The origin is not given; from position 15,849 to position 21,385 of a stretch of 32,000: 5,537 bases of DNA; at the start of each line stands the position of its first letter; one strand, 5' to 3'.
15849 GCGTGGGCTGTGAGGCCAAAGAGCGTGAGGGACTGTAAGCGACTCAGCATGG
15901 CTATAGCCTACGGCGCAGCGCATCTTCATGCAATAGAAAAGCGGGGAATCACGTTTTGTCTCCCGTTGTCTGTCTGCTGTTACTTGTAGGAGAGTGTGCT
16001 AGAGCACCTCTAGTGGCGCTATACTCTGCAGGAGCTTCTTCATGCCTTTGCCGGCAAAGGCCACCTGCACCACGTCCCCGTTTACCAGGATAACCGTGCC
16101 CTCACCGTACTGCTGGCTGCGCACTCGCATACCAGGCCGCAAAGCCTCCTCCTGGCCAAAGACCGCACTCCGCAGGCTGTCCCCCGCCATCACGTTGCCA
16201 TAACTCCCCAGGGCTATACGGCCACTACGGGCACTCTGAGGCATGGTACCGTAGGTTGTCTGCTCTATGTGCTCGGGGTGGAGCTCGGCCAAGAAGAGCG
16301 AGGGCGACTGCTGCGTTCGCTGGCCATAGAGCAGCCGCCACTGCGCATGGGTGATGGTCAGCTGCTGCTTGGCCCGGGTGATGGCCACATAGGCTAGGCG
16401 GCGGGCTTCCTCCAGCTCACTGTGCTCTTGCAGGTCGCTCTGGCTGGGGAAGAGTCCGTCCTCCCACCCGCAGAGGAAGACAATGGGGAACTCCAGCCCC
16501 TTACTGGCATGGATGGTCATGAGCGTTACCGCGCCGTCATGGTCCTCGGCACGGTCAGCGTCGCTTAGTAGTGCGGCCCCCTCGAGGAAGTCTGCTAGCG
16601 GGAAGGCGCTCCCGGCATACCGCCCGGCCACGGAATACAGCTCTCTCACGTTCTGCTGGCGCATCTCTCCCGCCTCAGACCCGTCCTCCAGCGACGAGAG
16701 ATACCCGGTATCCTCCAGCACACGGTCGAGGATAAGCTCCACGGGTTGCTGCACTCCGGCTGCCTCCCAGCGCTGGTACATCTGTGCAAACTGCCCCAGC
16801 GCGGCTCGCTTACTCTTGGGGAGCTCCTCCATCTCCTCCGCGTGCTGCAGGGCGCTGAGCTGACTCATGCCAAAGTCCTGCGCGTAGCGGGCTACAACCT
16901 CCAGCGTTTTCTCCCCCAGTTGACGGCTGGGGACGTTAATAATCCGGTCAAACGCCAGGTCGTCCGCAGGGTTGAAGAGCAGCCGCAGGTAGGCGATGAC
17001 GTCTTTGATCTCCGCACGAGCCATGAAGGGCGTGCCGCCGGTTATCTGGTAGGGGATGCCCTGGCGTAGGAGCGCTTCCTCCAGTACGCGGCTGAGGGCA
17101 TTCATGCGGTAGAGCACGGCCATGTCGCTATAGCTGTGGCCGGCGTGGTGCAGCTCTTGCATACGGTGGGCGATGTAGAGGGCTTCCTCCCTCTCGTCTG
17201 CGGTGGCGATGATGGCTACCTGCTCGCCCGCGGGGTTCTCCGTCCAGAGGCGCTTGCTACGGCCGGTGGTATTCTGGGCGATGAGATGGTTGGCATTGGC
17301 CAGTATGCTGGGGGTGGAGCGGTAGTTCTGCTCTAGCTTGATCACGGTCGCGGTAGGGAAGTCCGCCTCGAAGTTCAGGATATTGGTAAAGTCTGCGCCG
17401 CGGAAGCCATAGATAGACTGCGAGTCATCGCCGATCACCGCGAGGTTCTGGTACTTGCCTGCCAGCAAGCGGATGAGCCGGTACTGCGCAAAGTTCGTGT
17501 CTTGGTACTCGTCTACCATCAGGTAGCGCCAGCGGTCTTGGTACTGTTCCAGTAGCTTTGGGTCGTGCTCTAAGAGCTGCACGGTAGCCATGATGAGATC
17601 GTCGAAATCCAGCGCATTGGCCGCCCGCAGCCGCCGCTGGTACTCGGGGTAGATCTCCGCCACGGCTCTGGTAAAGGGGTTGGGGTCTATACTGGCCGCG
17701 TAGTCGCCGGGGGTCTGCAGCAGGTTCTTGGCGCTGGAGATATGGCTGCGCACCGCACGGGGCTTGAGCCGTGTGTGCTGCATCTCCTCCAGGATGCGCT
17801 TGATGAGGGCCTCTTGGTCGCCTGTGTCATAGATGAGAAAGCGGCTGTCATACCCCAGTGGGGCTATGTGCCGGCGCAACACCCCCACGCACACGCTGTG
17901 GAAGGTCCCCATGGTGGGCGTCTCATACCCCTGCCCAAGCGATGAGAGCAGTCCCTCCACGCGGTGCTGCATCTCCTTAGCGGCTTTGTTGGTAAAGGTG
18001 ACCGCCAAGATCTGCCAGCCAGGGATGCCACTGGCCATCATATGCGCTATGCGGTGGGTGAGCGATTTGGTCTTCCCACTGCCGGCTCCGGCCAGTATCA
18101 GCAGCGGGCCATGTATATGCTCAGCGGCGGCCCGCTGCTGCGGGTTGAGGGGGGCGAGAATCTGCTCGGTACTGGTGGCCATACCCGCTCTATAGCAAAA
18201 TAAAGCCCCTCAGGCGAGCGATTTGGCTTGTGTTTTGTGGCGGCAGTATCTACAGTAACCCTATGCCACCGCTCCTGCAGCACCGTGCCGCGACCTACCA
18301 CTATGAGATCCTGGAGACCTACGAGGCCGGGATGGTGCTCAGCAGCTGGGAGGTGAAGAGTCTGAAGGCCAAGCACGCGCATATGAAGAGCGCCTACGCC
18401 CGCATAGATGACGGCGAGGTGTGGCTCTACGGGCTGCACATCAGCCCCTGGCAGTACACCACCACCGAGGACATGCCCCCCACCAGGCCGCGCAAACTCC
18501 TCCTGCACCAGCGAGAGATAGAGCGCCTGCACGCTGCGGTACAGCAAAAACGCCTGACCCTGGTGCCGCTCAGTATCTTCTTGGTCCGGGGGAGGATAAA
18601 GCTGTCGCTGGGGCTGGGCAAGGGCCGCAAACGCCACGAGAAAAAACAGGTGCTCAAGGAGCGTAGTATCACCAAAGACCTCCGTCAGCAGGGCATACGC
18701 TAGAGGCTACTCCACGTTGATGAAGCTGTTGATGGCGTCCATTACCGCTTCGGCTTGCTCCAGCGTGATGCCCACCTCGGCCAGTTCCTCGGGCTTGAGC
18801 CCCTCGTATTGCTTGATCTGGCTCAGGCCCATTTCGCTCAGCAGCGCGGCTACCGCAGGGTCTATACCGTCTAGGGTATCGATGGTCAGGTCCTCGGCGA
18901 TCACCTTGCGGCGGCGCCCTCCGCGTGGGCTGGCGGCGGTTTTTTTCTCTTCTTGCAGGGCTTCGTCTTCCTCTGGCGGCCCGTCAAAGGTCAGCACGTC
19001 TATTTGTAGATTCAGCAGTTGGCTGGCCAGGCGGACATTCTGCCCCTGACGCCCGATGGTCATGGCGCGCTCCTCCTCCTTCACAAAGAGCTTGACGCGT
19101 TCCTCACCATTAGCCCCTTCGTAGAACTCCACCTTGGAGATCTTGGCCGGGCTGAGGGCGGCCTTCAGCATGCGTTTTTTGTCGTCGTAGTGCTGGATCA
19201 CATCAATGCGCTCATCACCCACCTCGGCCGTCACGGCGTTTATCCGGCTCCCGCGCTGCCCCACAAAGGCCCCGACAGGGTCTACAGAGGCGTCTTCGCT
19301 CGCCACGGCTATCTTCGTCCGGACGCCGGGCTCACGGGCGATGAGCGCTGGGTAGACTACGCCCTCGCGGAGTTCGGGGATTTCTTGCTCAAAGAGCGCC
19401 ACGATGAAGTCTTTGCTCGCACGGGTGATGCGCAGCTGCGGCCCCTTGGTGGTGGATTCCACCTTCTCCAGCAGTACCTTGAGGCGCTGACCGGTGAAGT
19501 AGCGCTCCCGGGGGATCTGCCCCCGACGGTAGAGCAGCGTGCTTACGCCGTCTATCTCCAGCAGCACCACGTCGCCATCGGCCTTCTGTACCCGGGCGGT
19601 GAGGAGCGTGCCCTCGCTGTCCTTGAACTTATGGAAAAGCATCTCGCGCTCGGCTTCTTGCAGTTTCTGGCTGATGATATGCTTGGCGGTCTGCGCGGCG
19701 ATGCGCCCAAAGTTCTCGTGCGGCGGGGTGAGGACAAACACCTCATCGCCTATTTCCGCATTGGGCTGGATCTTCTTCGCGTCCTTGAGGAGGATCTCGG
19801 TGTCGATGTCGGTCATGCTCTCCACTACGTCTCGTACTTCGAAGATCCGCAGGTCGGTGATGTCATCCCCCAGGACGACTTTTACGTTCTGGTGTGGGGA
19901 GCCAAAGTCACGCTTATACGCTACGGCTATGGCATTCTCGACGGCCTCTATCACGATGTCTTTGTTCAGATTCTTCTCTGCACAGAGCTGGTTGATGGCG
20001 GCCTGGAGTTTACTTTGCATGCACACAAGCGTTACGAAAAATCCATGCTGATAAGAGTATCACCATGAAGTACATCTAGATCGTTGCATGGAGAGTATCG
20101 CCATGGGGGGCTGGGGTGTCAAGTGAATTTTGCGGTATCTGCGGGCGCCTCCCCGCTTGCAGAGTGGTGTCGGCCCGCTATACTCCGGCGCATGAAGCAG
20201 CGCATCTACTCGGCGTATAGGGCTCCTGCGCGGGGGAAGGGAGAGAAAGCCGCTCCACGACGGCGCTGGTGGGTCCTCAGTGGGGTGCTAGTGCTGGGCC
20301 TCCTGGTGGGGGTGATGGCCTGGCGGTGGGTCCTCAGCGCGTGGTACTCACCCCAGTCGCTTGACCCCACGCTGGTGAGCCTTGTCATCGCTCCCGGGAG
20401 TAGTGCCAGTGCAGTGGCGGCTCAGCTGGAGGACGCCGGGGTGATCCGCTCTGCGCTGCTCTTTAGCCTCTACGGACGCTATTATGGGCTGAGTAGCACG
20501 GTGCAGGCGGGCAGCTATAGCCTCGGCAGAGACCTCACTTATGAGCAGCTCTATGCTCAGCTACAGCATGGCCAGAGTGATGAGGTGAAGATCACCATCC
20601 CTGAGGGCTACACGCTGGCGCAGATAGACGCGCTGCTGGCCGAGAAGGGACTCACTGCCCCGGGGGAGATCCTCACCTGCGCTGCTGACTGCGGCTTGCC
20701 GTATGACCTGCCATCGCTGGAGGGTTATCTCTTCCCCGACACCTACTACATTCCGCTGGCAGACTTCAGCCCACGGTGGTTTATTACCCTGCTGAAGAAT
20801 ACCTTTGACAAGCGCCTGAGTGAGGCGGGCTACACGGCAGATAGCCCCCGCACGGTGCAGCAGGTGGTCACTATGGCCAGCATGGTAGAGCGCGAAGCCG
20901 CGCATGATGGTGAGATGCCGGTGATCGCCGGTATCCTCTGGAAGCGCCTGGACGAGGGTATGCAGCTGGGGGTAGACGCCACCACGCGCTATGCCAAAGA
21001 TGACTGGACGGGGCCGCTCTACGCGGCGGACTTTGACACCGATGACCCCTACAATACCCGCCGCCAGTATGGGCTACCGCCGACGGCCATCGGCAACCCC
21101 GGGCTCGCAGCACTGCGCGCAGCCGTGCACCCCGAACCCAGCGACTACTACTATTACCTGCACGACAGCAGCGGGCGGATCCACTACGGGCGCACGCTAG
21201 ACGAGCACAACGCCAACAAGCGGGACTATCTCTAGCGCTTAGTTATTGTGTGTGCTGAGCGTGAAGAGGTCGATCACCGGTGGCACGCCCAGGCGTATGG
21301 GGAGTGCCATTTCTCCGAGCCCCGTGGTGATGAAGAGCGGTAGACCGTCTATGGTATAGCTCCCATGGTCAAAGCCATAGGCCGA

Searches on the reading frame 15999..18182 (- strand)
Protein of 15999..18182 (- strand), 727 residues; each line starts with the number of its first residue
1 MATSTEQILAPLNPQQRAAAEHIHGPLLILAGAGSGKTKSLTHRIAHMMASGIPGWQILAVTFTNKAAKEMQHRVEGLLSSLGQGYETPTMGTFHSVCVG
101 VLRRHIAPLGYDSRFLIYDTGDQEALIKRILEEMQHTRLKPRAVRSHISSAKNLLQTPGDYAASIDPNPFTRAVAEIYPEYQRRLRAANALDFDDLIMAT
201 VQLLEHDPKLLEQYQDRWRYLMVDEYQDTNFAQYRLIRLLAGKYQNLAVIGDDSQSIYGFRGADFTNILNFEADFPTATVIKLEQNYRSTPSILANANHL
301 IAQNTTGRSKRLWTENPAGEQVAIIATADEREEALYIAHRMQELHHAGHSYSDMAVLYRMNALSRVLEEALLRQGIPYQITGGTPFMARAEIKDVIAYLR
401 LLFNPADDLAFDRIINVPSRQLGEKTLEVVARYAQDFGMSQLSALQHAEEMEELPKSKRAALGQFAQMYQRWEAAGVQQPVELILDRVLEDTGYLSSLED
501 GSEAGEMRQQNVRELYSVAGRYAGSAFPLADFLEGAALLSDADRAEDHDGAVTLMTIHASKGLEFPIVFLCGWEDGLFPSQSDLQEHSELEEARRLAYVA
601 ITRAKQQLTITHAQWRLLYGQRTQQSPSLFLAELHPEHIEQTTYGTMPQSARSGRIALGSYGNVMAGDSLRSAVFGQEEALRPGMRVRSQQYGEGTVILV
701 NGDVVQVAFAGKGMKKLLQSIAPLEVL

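Call 12: search_protein_families(library=pfam, proteins=[window:15999-18182:-], max_evalue=0.001)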
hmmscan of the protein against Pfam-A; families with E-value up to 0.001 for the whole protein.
window:15999-18182:- (727 aa): 7 families
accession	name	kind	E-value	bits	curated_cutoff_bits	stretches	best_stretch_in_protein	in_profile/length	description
PF00580.27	UvrD-helicase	-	1.3e-88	297.7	23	1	12-276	1-271/271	UvrD/REP helicase N-terminal domain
PF13361.12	UvrD_C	-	3.3e-73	247.5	25.6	1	281-613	1-348/350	UvrD-like helicase C-terminal domain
PF13245.12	AAA_19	-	3e-22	79.7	25.1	1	16-261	2-134/134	AAA domain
PF13538.12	UvrD_C_2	-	3.3e-10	40.1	27.4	1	552-610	2-51/52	UvrD-like helicase C-terminal domain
PF13604.12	AAA_30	-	2.3e-09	37.7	27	1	12-75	2-66/191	AAA domain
PF21196.3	PcrA_UvrD_tudor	-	2.4e-06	27.7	23.9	1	684-725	2-47/48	PcrA/UvrD tudor domain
PF01443.25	Viral_helicase1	-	1.3e-05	25.6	21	0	551-610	178-226/228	Viral superfamily 1 RNA helicase core domain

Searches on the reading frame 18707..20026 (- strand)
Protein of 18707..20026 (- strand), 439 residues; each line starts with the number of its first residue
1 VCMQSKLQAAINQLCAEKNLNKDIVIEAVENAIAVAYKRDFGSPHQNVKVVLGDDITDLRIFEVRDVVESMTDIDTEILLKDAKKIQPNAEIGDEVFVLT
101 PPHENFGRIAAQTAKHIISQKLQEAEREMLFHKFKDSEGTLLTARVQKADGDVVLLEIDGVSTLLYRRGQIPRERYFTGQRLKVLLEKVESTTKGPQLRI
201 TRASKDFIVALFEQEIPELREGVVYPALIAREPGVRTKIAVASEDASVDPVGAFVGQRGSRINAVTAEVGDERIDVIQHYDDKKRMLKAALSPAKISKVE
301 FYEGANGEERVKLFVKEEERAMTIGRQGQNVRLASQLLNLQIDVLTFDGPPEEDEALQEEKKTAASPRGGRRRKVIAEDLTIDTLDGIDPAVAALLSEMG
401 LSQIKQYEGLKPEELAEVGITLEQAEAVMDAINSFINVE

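Call 12: search_protein_families(library=pfam, proteins=[window:18707-20026:-], max_evalue=0.001)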
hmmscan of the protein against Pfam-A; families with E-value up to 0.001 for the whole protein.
window:18707-20026:- (439 aa): 3 families
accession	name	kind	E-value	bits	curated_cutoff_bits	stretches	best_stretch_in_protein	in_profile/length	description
PF08529.16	NusA_N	-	1.6e-34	119.1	23.8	1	8-128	3-119/119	NusA N-terminal domain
PF13184.12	KH_5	-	1.7e-24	86.2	27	1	233-300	1-68/69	NusA-like KH domain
PF07650.23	KH_2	-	6.4e-05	23.1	22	0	294-344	13-60/78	KH domain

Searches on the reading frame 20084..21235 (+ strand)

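Call 12: search_protein_families(library=pfam, proteins=[window:20084-21235:+], max_evalue=0.001)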
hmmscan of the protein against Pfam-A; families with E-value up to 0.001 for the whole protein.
window:20084-21235:+ (383 aa): 1 family
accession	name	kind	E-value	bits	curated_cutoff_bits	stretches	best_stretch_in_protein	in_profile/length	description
PF02618.21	YceG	-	6.4e-75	252.6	32.4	1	101-380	2-274/275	YceG-like family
